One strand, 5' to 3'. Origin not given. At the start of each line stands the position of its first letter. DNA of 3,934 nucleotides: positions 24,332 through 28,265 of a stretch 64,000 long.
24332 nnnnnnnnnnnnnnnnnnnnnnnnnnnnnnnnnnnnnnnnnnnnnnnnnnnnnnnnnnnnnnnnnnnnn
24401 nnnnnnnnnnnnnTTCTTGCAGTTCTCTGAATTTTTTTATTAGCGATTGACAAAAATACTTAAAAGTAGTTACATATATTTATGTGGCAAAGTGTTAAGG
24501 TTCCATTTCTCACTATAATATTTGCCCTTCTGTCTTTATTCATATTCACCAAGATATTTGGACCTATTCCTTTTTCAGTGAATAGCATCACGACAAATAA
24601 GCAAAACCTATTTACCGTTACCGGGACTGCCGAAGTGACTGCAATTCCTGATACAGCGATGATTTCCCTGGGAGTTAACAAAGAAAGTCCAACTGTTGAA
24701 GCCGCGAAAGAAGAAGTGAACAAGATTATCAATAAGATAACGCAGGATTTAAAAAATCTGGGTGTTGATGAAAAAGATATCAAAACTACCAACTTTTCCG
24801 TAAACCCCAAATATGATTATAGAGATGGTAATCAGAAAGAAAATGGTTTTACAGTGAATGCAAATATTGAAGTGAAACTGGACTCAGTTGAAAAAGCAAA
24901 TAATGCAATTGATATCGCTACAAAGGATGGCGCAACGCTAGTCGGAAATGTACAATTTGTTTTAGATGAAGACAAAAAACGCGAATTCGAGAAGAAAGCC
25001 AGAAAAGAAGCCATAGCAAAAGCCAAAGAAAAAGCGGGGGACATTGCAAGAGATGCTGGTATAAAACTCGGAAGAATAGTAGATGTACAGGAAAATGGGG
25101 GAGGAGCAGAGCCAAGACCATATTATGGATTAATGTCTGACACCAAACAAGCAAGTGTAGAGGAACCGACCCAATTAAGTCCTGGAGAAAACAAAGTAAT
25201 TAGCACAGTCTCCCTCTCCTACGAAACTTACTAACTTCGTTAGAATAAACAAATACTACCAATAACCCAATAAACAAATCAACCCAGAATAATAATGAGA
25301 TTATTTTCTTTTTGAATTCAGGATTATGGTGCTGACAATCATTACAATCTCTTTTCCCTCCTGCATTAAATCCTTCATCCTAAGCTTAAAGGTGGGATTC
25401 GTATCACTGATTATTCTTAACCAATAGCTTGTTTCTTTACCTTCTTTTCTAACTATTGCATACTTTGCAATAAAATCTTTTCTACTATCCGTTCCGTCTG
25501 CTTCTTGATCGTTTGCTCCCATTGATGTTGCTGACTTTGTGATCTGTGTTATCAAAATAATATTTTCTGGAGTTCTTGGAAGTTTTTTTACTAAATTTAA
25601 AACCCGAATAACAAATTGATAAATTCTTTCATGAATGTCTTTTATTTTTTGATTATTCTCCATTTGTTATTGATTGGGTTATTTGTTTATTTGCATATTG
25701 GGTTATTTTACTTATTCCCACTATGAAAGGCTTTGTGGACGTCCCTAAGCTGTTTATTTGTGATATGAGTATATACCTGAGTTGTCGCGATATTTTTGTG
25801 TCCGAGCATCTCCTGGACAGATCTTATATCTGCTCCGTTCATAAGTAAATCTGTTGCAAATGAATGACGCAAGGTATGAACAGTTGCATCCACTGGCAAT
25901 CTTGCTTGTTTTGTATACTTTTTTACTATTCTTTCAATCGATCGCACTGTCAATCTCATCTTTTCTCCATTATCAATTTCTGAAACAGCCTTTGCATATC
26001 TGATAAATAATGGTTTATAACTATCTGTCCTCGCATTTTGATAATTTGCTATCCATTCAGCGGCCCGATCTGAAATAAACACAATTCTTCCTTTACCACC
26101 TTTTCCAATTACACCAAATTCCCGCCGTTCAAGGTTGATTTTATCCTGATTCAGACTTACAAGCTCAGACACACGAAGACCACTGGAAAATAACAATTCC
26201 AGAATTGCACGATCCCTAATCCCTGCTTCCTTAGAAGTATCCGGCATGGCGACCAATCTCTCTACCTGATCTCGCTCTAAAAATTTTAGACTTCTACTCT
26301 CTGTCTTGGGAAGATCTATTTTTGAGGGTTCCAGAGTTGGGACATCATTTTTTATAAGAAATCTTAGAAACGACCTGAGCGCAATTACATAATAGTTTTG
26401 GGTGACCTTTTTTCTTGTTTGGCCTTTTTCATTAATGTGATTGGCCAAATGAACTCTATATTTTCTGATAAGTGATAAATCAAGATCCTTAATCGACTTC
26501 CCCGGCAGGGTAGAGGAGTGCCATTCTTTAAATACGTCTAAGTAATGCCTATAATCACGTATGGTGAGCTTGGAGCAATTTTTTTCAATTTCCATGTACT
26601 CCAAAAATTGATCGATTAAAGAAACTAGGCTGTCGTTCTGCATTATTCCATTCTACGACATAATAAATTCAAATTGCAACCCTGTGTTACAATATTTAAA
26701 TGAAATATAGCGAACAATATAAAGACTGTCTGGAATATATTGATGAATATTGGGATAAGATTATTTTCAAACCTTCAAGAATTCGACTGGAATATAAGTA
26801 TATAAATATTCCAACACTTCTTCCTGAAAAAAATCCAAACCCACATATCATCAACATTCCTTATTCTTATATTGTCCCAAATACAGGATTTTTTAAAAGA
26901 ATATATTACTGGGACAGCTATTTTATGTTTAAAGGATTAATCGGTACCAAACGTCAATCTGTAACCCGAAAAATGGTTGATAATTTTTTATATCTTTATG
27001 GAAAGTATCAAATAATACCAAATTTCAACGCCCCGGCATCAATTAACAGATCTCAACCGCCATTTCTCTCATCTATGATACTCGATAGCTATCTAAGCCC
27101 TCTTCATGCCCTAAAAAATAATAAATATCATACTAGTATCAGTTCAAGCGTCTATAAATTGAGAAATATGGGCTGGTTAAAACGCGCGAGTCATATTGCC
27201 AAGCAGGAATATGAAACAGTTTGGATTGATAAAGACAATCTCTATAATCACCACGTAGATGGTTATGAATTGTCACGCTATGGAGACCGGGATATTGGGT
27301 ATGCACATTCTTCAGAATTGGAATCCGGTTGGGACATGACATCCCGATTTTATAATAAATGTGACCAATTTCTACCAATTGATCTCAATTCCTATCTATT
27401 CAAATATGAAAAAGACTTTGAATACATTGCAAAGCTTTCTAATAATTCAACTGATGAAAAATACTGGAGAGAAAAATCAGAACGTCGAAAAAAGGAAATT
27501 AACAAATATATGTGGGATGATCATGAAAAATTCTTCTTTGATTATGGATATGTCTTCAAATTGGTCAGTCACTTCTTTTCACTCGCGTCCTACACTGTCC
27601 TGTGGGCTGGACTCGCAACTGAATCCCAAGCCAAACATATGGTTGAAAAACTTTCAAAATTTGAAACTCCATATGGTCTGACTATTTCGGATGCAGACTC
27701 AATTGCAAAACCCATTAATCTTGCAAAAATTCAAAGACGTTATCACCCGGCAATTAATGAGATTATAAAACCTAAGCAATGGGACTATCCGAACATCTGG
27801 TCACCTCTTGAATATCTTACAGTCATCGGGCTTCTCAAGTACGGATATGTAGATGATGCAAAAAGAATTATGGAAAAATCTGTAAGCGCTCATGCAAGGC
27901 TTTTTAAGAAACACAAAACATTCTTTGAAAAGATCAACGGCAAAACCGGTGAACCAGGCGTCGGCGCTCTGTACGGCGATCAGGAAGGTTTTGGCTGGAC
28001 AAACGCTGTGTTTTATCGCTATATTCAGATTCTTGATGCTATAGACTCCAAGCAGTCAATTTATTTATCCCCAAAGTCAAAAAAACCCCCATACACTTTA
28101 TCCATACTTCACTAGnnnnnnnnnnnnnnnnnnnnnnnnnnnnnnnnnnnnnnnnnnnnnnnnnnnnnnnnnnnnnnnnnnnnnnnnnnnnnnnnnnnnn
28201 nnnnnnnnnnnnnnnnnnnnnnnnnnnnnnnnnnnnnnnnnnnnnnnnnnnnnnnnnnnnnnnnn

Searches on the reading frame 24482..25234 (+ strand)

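Call 65: search_protein_families(library=pfam, proteins=[window:24482-25234:+], max_evalue=0.000001)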
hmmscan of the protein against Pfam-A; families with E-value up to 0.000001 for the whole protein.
window:24482-25234:+ (250 aa): 1 family
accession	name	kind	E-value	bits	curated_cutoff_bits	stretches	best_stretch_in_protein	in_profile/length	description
PF04402.19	SIMPL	-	9.5e-51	173.4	25.2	1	45-247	2-205/205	Protein of unknown function (DUF541)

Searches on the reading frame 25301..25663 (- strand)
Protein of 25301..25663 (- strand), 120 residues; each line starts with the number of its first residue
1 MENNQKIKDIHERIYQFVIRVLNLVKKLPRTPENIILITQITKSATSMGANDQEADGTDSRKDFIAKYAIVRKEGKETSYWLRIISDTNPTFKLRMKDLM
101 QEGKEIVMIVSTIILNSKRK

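Call 85: search_protein_families(library=pfam, proteins=[window:25301-25663:-], max_evalue=0.01)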
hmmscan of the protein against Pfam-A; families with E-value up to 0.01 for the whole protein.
window:25301-25663:- (120 aa): 1 family
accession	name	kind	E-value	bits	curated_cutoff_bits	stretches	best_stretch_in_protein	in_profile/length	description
PF05635.17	23S_rRNA_IVP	-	8.1e-16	58.6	33.8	1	10-109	5-103/106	23S rRNA-intervening sequence protein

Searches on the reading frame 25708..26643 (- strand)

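Call 66: search_protein_families(library=pfam, proteins=[window:25708-26643:-], max_evalue=0.00001)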
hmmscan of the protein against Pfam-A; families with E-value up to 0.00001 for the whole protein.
window:25708-26643:- (311 aa): 4 families
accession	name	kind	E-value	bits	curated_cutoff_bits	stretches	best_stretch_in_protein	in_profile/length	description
PF00589.27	Phage_integrase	-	2.3e-41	141.9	27.1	1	120-296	1-170/172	Phage integrase family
PF02899.23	Phage_int_SAM_1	-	3.8e-13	50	22.3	1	10-98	1-81/83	Phage integrase, N-terminal SAM-like domain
PF13495.12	Phage_int_SAM_4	-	6.2e-07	30.2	27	1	9-101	1-83/85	Phage integrase, N-terminal SAM-like domain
PF13102.12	Phage_int_SAM_5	-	6.2e-06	26.9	22.3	0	8-106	1-92/98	Phage integrase SAM-like domain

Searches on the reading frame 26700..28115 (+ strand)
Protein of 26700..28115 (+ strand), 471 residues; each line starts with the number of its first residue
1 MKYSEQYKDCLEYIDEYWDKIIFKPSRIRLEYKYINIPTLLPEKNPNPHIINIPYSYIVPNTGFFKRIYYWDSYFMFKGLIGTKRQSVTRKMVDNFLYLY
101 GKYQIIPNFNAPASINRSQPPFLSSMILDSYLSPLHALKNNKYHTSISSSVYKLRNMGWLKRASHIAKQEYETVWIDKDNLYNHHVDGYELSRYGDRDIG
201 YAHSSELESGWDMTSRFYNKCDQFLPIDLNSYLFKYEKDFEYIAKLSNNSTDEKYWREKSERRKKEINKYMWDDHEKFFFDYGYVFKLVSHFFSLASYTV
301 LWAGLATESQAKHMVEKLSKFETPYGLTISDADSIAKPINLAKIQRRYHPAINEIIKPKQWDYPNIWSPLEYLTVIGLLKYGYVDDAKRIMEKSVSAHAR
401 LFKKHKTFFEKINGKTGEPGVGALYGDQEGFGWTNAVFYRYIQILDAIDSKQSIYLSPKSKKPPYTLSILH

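Call 66: search_protein_families(library=pfam, proteins=[window:26700-28115:+], max_evalue=0.00001)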
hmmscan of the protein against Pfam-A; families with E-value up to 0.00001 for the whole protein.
window:26700-28115:+ (471 aa): 2 families
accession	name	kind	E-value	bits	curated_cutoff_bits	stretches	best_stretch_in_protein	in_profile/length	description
PF01204.24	Trehalase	-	6.1e-71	240.3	21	2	207-443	286-509/512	Trehalase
PF22422.2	MGH1-like_GH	-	1.2e-20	74.9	27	1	206-434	155-356/356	Mannosylglycerate hydrolase MGH1-like glycoside hydrolase domain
